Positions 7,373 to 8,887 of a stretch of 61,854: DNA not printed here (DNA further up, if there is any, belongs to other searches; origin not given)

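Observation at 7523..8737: PurN fused to a DUF523 / TudS-like thiouracil desulfidase domain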

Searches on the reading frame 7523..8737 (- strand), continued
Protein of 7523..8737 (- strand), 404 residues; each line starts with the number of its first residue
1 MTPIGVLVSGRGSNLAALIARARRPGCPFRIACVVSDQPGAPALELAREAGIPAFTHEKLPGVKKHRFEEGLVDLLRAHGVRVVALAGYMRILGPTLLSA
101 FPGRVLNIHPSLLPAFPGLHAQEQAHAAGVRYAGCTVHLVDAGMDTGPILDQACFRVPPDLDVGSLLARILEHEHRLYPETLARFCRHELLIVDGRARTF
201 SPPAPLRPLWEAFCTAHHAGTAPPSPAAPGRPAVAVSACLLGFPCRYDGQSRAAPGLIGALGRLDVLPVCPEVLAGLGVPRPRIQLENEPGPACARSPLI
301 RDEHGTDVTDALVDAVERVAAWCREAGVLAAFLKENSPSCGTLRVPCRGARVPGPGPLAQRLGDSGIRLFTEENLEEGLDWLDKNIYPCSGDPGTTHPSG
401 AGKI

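Call 72: list_cluster_members(proteins=[P0004, P0007, P0009, P0010, P0011, P0015, P0017, P0019, P0020, P0142])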
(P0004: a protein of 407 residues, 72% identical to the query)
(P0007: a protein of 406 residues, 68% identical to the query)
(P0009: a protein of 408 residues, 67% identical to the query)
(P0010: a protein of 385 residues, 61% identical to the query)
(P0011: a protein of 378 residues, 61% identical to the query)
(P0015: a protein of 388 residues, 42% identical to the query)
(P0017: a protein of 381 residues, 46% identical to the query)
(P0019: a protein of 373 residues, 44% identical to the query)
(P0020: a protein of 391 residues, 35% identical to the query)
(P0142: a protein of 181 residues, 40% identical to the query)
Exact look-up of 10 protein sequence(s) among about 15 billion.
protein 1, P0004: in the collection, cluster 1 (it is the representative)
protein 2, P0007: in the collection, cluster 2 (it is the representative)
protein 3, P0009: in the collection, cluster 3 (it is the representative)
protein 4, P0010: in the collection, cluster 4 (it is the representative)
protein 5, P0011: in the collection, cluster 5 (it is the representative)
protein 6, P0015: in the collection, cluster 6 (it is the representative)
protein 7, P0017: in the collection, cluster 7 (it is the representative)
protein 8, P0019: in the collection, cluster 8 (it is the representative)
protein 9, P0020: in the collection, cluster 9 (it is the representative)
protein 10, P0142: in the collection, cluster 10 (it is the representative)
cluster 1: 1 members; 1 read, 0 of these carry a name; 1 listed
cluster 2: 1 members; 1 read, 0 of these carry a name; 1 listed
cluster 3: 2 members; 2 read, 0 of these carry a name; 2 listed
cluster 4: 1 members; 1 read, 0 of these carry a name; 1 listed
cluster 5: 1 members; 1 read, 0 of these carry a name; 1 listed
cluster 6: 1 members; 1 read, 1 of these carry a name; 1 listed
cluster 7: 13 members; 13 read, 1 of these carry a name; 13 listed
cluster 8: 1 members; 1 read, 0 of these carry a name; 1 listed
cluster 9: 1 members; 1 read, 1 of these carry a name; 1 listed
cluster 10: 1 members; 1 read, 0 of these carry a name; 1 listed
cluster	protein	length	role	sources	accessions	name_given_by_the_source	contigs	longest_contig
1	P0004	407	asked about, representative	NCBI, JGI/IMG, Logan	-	-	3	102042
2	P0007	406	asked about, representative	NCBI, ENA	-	-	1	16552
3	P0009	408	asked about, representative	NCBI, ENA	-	-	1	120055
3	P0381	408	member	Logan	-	-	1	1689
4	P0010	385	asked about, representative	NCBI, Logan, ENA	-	-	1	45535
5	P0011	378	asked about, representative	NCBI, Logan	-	-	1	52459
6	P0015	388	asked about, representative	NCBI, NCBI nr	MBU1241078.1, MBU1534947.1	phosphoribosylglycinamide formyltransferase [Myxococcota bacterium]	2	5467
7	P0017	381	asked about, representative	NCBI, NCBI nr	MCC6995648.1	MAG: phosphoribosylglycinamide formyltransferase [Deltaproteobacteria bacterium] | phosphoribosylglycinamide formyltransferase [Deltaproteobacteria bacterium]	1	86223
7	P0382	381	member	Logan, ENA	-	-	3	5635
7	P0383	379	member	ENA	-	-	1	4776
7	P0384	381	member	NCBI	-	-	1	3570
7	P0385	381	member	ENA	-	-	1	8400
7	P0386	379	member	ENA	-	-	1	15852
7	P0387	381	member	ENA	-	-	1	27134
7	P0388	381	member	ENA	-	-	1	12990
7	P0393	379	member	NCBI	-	-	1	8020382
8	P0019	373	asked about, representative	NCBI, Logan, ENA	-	-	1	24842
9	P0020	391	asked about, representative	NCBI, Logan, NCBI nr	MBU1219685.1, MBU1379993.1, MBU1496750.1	phosphoribosylglycinamide formyltransferase [Myxococcota bacterium]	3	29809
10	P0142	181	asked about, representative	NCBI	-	-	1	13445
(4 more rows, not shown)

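Call 73: find_encoding_contigs(protein=P0393, flank=6000, max_places=2)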
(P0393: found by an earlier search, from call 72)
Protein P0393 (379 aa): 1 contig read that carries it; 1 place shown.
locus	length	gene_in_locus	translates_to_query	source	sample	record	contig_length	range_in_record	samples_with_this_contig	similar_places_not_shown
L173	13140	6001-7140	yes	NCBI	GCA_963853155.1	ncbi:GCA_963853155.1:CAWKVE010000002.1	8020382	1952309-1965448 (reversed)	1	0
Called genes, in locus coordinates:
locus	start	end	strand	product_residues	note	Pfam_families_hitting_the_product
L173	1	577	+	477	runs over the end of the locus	PF03283:PAE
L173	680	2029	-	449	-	PF02875:Mur_ligase_C, PF27239:FOL3_C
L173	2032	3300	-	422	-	PF17848:Zn_ribbon_ACC, PF01039:Carboxyl_trans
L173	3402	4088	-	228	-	PF00027:cNMP_binding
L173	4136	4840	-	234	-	PF00535:Glycos_transf_2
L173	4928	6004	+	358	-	PF00586:AIRS, PF02769:AIRS_C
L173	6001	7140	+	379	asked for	PF00551:Formyl_trans_N, PF04463:2-thiour_desulf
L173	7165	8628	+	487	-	-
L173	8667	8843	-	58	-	PF03966:Trm112p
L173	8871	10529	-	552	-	PF00149:Metallophos (faint)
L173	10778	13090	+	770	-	PF12838:Fer4_7 (faint), PF13187:Fer4_9 (faint), PF12797:Fer4_2 (faint), PF13237:Fer4_10 (faint), PF13484:Fer4_16 (faint), PF13534:Fer4_17 (faint), PF13183:Fer4_8 (weak), PF02754:CCG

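Call 74: predict_structure(alignment_id=A5)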
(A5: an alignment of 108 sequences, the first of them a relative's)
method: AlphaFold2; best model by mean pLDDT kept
length: 349 residues; sequences in the alignment: 108
mean_pLDDT: 93.7   pTM: 0.68
mean pLDDT of the five models: 93.7, 93.4, 93.2, 93.0, 92.5
residues with pLDDT >= 90: 301; 70-90: 35; 50-70: 12; < 50: 1
segments of 3 or more residues with pLDDT < 50: none
pLDDT, mean of each block of 10 residues (from residue 1): 92 96 98 98 96 98 95 98 98 91 98 91 93 97 93 98 98 98 97 95 69 79 94 90 83 97 96 97 98 98 95 93 87 97 94
secondary structure, 60 per line:
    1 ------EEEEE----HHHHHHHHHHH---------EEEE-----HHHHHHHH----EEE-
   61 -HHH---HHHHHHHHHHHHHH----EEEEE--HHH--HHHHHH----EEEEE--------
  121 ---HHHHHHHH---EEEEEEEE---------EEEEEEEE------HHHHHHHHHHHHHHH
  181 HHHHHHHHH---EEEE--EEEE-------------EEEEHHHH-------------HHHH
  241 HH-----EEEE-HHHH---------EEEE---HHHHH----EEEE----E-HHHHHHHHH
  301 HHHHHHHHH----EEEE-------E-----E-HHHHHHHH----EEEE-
elements in order: E7-11 H16-26 E36-39 H45-52 E57-59 H68-81 E86-90 H98-103 E108-112 H124-131 E135-142 E152-159 H166-189 E193-196 E199-202 E216-219 H220-223 H237-242 E248-251 H253-256 E266-269 H273-277 E282-285 H292-309 E314-317 H333-340 E345-348
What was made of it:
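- A helix-less fusion run with the same alignment gives pTM 0.68 (call 74).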
